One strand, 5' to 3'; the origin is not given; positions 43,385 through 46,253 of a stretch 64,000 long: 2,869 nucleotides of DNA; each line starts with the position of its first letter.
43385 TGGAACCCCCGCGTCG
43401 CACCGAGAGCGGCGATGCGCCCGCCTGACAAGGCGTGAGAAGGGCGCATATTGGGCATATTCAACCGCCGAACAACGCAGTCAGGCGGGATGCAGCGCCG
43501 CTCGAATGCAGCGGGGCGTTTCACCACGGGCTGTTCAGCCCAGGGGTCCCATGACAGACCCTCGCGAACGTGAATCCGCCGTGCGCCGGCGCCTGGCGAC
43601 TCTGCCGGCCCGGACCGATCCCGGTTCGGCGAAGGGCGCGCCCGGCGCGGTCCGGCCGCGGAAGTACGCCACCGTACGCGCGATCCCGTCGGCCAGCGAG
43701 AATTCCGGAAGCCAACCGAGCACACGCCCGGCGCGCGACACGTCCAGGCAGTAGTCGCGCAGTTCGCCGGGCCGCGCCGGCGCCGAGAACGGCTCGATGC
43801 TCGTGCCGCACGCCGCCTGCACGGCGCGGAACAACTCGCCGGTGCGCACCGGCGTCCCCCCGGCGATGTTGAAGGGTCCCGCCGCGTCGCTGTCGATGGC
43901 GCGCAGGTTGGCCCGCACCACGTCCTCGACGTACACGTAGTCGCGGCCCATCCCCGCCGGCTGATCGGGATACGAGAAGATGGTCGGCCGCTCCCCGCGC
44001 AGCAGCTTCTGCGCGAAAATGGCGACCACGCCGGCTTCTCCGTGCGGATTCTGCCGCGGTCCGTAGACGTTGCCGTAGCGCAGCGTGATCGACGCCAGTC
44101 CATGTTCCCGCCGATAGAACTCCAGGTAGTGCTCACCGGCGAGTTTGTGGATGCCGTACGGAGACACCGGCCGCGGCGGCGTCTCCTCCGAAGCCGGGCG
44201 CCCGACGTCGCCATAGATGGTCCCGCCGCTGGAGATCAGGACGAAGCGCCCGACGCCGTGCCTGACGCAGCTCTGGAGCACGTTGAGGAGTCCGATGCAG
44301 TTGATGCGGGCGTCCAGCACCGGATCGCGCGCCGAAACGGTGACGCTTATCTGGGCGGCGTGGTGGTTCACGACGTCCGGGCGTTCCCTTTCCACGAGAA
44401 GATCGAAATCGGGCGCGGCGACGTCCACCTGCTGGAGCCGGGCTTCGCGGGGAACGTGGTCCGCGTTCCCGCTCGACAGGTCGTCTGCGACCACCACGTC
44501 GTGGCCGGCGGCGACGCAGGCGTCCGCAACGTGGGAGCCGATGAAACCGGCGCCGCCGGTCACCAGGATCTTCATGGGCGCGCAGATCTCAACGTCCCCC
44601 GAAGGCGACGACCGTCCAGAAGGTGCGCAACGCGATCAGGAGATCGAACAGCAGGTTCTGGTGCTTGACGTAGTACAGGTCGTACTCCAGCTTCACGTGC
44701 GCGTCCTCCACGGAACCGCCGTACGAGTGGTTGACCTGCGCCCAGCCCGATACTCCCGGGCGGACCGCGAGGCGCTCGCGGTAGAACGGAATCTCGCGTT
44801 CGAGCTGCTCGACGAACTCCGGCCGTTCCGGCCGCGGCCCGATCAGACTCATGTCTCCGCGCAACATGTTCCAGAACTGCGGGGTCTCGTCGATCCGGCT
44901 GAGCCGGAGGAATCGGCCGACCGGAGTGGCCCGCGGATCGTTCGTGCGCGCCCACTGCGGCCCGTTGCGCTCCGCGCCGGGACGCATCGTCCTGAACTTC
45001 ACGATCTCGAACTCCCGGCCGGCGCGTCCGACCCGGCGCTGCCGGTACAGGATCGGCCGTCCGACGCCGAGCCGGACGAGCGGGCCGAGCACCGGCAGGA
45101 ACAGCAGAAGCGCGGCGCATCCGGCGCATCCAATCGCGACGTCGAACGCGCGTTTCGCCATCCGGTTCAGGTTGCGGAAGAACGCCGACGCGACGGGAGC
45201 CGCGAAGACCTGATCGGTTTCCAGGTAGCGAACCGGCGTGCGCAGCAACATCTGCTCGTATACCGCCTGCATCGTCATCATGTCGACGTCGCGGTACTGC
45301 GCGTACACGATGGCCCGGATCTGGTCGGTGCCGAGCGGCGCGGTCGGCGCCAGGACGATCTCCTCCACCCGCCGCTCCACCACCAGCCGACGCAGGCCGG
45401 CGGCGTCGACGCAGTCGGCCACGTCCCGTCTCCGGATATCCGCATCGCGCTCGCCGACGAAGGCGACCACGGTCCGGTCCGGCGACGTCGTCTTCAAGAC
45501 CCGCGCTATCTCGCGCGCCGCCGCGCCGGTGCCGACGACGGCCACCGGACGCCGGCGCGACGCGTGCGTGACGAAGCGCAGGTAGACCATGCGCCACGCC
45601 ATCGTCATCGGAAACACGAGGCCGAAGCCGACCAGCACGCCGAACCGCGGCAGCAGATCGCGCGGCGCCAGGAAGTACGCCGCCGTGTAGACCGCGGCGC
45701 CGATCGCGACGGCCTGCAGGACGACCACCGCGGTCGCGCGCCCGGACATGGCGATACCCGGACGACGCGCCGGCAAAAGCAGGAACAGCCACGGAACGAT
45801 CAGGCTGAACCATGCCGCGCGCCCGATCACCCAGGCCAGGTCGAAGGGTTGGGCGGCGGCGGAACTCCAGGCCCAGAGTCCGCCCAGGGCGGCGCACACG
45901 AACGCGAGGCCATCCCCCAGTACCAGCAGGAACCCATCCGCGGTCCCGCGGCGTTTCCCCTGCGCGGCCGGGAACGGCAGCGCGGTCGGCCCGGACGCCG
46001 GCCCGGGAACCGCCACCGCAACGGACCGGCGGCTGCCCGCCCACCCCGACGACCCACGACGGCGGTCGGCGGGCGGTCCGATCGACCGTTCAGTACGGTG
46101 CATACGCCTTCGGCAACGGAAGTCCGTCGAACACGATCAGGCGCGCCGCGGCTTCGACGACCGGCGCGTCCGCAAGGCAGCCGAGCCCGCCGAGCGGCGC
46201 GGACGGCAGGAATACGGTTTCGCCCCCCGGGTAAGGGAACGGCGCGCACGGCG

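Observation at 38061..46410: Inverted G22 / C27 homopolymer pair bracketing an 8-kb glycan-biosynthesis cassette, one tract in each outer gene leader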

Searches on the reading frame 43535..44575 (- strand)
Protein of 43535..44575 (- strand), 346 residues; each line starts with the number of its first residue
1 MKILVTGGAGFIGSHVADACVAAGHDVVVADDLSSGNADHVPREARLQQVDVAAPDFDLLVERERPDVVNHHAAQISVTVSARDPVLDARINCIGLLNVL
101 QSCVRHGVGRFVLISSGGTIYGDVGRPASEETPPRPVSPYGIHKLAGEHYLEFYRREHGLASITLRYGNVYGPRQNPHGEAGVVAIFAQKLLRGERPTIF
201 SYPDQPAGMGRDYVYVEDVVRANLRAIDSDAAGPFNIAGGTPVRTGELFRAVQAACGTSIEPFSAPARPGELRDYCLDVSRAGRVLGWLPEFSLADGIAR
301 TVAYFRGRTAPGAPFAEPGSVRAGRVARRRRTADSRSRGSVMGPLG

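Call 8: search_protein_families(library=pfam, proteins=[window:43535-44575:-])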
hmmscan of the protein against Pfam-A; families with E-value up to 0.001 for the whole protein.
window:43535-44575:- (346 aa): 8 families
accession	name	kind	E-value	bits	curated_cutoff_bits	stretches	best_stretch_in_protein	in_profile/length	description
PF01370.27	Epimerase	-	6.7e-55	186.5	20.9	1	3-238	1-240/240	NAD dependent epimerase/dehydratase family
PF16363.11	GDP_Man_Dehyd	-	1e-45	157.1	27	1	4-300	1-331/332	GDP-mannose 4,6 dehydratase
PF04321.23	RmlD_sub_bind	-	8.3e-14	51.8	27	1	1-176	1-157/287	RmlD substrate binding domain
PF02719.21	Polysacc_synt_2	-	4.4e-11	43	20.2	1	3-199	1-194/293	Polysaccharide biosynthesis protein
PF01073.25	3Beta_HSD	-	1.1e-10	41.5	22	1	4-225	1-227/280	3-beta hydroxysteroid dehydrogenase/isomerase family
PF07993.18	NAD_binding_4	-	2.4e-05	24.1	20.1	0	64-178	87-210/258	Male sterility protein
PF13460.12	NAD_binding_10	-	3.8e-05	24.1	27.2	1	7-152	1-132/184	NAD(P)H-binding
PF00106.31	adh_short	-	0.00035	20.6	26.6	0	3-74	3-73/195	short chain dehydrogenase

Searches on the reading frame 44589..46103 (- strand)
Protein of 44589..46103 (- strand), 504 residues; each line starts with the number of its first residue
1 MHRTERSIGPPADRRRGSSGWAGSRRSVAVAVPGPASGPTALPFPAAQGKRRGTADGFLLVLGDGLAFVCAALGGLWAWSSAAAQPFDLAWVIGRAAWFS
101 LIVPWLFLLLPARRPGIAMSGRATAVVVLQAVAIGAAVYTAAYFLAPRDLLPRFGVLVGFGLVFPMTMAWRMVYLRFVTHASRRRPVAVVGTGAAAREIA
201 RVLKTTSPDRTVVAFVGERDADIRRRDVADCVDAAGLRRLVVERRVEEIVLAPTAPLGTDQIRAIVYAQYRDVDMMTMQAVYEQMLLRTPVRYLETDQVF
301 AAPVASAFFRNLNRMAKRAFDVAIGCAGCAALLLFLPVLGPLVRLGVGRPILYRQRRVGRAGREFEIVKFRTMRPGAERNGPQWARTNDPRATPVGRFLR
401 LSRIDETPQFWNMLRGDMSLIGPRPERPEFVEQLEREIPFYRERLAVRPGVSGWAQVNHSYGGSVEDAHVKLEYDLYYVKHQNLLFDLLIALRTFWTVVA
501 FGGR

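Call 8: search_protein_families(library=pfam, proteins=[window:44589-46103:-])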
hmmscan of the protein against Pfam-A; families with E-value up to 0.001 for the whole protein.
window:44589-46103:- (504 aa): 1 family
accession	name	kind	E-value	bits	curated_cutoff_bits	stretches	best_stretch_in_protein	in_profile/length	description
PF02397.22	Bac_transf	-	2.5e-59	200.3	27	1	317-499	1-178/179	Bacterial sugar transferase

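Call 21: find_encoding_contigs(protein=window:44589-46016:-, flank=3000, max_places=10)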
Protein window:44589-46016:- (475 aa): 2 contigs read that carry it; 1 place shown.
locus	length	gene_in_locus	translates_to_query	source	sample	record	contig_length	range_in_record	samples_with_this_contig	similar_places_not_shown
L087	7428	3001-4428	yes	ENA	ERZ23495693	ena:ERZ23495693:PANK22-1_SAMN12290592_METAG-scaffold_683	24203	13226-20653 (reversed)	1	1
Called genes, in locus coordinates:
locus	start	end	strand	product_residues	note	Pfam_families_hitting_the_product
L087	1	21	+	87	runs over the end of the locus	PF13237:Fer4_10 (weak), PF14697:Fer4_21 (faint), PF12800:Fer4_4 (faint), PF12838:Fer4_7, PF13187:Fer4_9 (weak), PF25160:LdpA_Fe-S-bd (weak), PF12797:Fer4_2 (weak), PF00037:Fer4, +1 more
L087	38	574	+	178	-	PF01058:Oxidored_q6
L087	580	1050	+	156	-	PF13183:Fer4_8 (faint), PF13187:Fer4_9 (faint), PF13534:Fer4_17 (faint), PF13237:Fer4_10 (weak), PF14697:Fer4_21 (faint), PF12838:Fer4_7, PF00037:Fer4 (weak)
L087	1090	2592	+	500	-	PF00515:TPR_1 (faint), PF07719:TPR_2 (faint), PF13181:TPR_8 (faint), PF13424:TPR_12 (faint), PF14559:TPR_19, PF13432:TPR_16 (weak), PF13650:Asp_protease_2, PF13975:gag-asp_proteas, +3 more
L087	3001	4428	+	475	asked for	PF02397:Bac_transf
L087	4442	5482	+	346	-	PF01073:3Beta_HSD, PF01370:Epimerase, PF02719:Polysacc_synt_2, PF04321:RmlD_sub_bind, PF16363:GDP_Man_Dehyd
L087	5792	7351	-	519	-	PF02776:TPP_enzyme_N, PF00205:TPP_enzyme_M, PF02775:TPP_enzyme_C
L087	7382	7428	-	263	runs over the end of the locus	PF02698:DUF218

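Call 34: find_homologous_proteins(query=window:44589-46016:-, max_evalue=1e-80)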
Query window:44589-46016:- (475 aa): 229 proteins with E <= 1e-80 among 8000 candidates; the best 120 are listed.
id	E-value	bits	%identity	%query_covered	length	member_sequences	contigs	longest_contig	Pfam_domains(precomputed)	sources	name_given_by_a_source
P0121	0.0e+0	1051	99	100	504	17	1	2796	PF02397.23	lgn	-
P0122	1.8e-255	866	83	99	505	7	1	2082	PF02397.23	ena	-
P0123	8.2e-244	828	79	100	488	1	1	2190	PF02397.23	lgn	-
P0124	1.2e-193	663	65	99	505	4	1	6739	PF13727.13,PF02397.23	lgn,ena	-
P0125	9.5e-193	660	66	96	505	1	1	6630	PF02397.23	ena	-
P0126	6.1e-189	647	67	95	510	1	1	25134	PF02397.23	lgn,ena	-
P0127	6.4e-189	647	64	99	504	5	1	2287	PF02397.23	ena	-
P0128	5.0e-185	634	64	96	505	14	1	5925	PF02397.23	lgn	-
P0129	3.3e-184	631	64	94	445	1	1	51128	PF02397.23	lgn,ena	-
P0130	5.9e-143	495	53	97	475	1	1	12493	PF13727.13,PF02397.23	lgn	-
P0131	1.1e-141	491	53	99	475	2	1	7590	PF02397.23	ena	-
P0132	1.3e-141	491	53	99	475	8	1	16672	PF02397.23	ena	-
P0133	2.2e-140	487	53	97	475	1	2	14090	PF02397.23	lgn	-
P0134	7.4e-140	485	54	97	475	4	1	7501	PF13727.13,PF02397.23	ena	-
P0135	1.4e-137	478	54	94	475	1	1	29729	PF02397.23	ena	-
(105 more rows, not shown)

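Call 35: find_encoding_contigs(protein=P0121, flank=5000, max_places=10)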
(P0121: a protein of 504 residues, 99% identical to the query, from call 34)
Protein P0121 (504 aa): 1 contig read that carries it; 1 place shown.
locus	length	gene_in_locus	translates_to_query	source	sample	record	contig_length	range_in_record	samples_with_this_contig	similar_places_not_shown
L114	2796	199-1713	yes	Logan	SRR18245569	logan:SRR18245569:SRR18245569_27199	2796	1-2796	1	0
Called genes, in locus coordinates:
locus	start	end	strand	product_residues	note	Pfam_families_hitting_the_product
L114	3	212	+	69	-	?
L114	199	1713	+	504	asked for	PF02397:Bac_transf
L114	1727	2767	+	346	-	PF01073:3Beta_HSD, PF01370:Epimerase, PF02719:Polysacc_synt_2, PF04321:RmlD_sub_bind, PF16363:GDP_Man_Dehyd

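Call 36: find_encoding_contigs(protein=P0122, flank=5000, max_places=10)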
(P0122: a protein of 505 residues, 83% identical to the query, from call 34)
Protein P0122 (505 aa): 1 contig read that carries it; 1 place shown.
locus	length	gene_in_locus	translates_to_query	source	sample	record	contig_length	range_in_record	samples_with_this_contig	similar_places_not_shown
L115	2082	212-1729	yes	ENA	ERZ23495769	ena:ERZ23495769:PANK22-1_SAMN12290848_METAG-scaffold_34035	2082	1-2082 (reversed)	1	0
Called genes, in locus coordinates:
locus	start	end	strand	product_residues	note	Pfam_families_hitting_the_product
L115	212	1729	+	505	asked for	PF02397:Bac_transf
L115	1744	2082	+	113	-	?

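Call 37: find_encoding_contigs(protein=P0123, flank=5000, max_places=10)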
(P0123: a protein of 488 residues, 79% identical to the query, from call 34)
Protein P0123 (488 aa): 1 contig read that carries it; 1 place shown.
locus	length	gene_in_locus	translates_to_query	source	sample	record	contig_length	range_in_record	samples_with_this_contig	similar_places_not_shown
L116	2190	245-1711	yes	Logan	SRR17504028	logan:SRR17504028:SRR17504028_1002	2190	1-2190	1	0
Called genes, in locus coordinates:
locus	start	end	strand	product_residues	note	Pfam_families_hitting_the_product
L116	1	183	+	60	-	?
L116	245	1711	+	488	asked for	PF02397:Bac_transf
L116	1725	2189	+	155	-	?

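Call 50: find_encoding_contigs(protein=P0126, flank=6000, max_places=4)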
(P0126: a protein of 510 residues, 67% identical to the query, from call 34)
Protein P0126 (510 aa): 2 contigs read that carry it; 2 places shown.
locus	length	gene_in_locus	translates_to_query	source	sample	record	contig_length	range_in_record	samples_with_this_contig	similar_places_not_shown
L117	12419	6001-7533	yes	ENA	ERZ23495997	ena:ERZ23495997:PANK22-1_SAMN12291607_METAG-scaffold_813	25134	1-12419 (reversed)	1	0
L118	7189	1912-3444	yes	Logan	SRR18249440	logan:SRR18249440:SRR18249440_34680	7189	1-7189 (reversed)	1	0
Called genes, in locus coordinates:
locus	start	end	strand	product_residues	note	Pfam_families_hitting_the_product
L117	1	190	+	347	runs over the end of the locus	PF00890:FAD_binding_2 (weak), PF01134:GIDA (faint), PF01266:DAO (faint), PF03486:HI0933_like (faint), PF07992:Pyr_redox_2, PF13738:Pyr_redox_3, PF13434:Lys_Orn_oxgnase, PF00070:Pyr_redox (weak), +1 more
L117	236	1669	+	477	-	PF01134:GIDA (weak), PF07992:Pyr_redox_2, PF12831:FAD_oxidored, PF13450:NAD_binding_8 (weak), PF00070:Pyr_redox, PF02852:Pyr_redox_dim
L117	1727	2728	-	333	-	PF16881:LIAS_N (faint), PF04055:Radical_SAM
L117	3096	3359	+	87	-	PF13183:Fer4_8 (faint), PF13237:Fer4_10 (weak), PF14697:Fer4_21 (faint), PF12838:Fer4_7, PF13187:Fer4_9 (weak), PF25160:LdpA_Fe-S-bd (weak), PF12797:Fer4_2 (weak), PF00037:Fer4, +2 more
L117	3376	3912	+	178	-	PF01058:Oxidored_q6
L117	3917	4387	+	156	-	PF13183:Fer4_8 (faint), PF13187:Fer4_9 (faint), PF13534:Fer4_17 (faint), PF13237:Fer4_10 (weak), PF12838:Fer4_7, PF00037:Fer4 (weak)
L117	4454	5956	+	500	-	PF00515:TPR_1 (faint), PF07719:TPR_2 (faint), PF13181:TPR_8 (faint), PF13432:TPR_16, PF14559:TPR_19, PF13424:TPR_12, PF13650:Asp_protease_2, PF13975:gag-asp_proteas, +4 more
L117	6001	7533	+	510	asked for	PF02397:Bac_transf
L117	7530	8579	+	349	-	PF01073:3Beta_HSD, PF01370:Epimerase, PF02719:Polysacc_synt_2, PF04321:RmlD_sub_bind, PF07993:NAD_binding_4 (faint), PF13460:NAD_binding_10 (weak), PF16363:GDP_Man_Dehyd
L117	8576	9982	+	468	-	-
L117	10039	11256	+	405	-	PF08241:Methyltransf_11 (weak)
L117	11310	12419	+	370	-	?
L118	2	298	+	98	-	?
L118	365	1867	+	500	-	PF00515:TPR_1 (faint), PF07719:TPR_2 (faint), PF13181:TPR_8 (faint), PF13432:TPR_16, PF14559:TPR_19, PF13424:TPR_12, PF13650:Asp_protease_2, PF13975:gag-asp_proteas, +4 more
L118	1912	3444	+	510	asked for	PF02397:Bac_transf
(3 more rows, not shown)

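Call 51: find_encoding_contigs(protein=P0124, flank=6000, max_places=6)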
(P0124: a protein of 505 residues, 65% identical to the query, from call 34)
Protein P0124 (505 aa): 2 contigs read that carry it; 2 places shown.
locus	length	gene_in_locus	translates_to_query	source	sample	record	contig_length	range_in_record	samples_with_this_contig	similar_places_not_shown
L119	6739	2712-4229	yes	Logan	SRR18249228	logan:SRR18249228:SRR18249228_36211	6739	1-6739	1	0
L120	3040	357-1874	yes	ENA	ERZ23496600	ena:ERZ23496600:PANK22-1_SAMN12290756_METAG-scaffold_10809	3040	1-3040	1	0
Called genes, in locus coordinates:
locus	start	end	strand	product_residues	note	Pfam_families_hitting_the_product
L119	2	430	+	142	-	?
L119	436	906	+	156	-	PF13183:Fer4_8 (faint), PF13187:Fer4_9 (faint), PF13534:Fer4_17 (faint), PF13237:Fer4_10 (weak), PF14697:Fer4_21 (faint), PF12838:Fer4_7, PF00037:Fer4 (weak)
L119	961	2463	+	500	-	PF00515:TPR_1 (faint), PF07719:TPR_2 (faint), PF13181:TPR_8 (faint), PF13374:TPR_10 (faint), PF14559:TPR_19, PF13424:TPR_12, PF13650:Asp_protease_2, PF13975:gag-asp_proteas, +5 more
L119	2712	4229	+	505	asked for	PF13727:CoA_binding_3 (faint), PF02397:Bac_transf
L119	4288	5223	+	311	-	PF01073:3Beta_HSD, PF01370:Epimerase, PF02719:Polysacc_synt_2, PF04321:RmlD_sub_bind, PF13460:NAD_binding_10 (weak), PF16363:GDP_Man_Dehyd, PF07993:NAD_binding_4 (weak)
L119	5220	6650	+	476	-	-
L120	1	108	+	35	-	?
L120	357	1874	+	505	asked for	PF13727:CoA_binding_3 (faint), PF02397:Bac_transf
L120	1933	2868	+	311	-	PF01073:3Beta_HSD, PF01370:Epimerase, PF02719:Polysacc_synt_2, PF04321:RmlD_sub_bind, PF13460:NAD_binding_10 (weak), PF16363:GDP_Man_Dehyd, PF07993:NAD_binding_4 (weak)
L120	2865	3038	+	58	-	?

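Call 63: search_protein_families(library=pfam, proteins=[L117:8576-9982:+, L117:10039-11256:+, L117:11310-12419:+, L119:5220-6650:+], max_evalue=0.01)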
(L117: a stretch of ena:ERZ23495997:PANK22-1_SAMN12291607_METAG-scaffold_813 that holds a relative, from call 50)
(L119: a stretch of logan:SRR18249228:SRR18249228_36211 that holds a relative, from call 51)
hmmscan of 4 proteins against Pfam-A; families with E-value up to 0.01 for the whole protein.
L117:8576-9982:+ (468 aa): 1 family
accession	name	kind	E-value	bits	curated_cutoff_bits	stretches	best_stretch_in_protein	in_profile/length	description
PF13440.11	Polysacc_synt_3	-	0.00022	21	23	1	249-371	169-290/293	Polysaccharide biosynthesis protein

L117:10039-11256:+ (405 aa): 2 families
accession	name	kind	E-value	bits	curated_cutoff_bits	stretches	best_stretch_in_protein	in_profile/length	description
PF08241.18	Methyltransf_11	-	4.9e-08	34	21.2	1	204-264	36-94/95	Methyltransferase domain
PF13649.12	Methyltransf_25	-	2.9e-05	25.1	27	1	173-261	7-97/97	Methyltransferase domain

L117:11310-12419:+ (370 aa): 0 families

L119:5220-6650:+ (476 aa): 2 families
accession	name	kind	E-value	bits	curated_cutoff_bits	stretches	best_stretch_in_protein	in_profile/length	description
PF13440.11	Polysacc_synt_3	-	7e-05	22.6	23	1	197-377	118-289/293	Polysaccharide biosynthesis protein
PF01943.22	Polysacc_synt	-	0.00048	20.1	28.2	1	25-311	3-254/274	Polysaccharide biosynthesis protein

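Call 77: find_encoding_contigs(protein=P0129, flank=10000, max_places=4)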
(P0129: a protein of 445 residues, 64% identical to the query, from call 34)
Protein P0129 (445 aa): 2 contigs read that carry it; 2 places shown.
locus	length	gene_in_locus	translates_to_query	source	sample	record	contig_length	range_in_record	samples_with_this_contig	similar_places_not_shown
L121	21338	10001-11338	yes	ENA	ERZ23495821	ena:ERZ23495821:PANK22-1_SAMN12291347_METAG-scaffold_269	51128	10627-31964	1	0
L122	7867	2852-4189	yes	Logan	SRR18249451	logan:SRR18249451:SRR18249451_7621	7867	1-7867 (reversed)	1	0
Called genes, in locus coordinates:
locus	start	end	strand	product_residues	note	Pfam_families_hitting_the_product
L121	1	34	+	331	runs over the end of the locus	-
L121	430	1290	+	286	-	PF02737:3HCDH_N, PF00725:3HCDH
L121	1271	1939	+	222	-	PF01227:GTP_cyclohydroI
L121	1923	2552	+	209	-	-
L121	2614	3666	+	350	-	PF00890:FAD_binding_2 (weak), PF01134:GIDA (faint), PF01266:DAO (faint), PF03486:HI0933_like (faint), PF07992:Pyr_redox_2, PF13738:Pyr_redox_3, PF13434:Lys_Orn_oxgnase, PF00070:Pyr_redox (weak), +1 more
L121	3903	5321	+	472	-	PF01134:GIDA (weak), PF07992:Pyr_redox_2, PF12831:FAD_oxidored, PF00070:Pyr_redox, PF02852:Pyr_redox_dim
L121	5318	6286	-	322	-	PF04055:Radical_SAM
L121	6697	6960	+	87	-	PF13183:Fer4_8 (faint), PF13237:Fer4_10 (weak), PF14697:Fer4_21 (faint), PF12838:Fer4_7, PF13187:Fer4_9 (weak), PF25160:LdpA_Fe-S-bd (weak), PF12797:Fer4_2 (weak), PF00037:Fer4, +2 more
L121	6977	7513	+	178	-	PF01058:Oxidored_q6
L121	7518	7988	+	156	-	PF13183:Fer4_8 (faint), PF13187:Fer4_9 (faint), PF13534:Fer4_17 (faint), PF13237:Fer4_10 (weak), PF14697:Fer4_21 (faint), PF12838:Fer4_7, PF00037:Fer4 (weak)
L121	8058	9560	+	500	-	PF00515:TPR_1 (faint), PF07719:TPR_2 (faint), PF13432:TPR_16, PF14559:TPR_19, PF13424:TPR_12 (weak), PF13371:TPR_9 (weak), PF13650:Asp_protease_2, PF13975:gag-asp_proteas, +5 more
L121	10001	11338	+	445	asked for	PF02397:Bac_transf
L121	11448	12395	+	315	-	PF01073:3Beta_HSD, PF01370:Epimerase, PF02719:Polysacc_synt_2, PF04321:RmlD_sub_bind, PF13460:NAD_binding_10 (weak), PF16363:GDP_Man_Dehyd, PF07993:NAD_binding_4 (weak)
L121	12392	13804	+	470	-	PF13440:Polysacc_synt_3 (weak)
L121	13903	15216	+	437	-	PF08241:Methyltransf_11 (weak)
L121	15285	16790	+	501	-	PF04932:Wzy_C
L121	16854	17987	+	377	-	PF13439:Glyco_transf_4, PF13579:Glyco_trans_4_4, PF00534:Glycos_transf_1, PF13692:Glyco_trans_1_4, PF20706:GT4-conflict (weak)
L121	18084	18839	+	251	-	PF00535:Glycos_transf_2, PF10111:Glyco_tranf_2_2 (faint), PF13641:Glyco_tranf_2_3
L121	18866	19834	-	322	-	PF01073:3Beta_HSD, PF01370:Epimerase, PF07993:NAD_binding_4 (faint), PF13460:NAD_binding_10 (weak), PF16363:GDP_Man_Dehyd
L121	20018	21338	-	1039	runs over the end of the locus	PF26550:Tricorn_2nd, PF07676:PD40 (faint), PF26549:Tricorn_N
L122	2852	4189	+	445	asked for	PF02397:Bac_transf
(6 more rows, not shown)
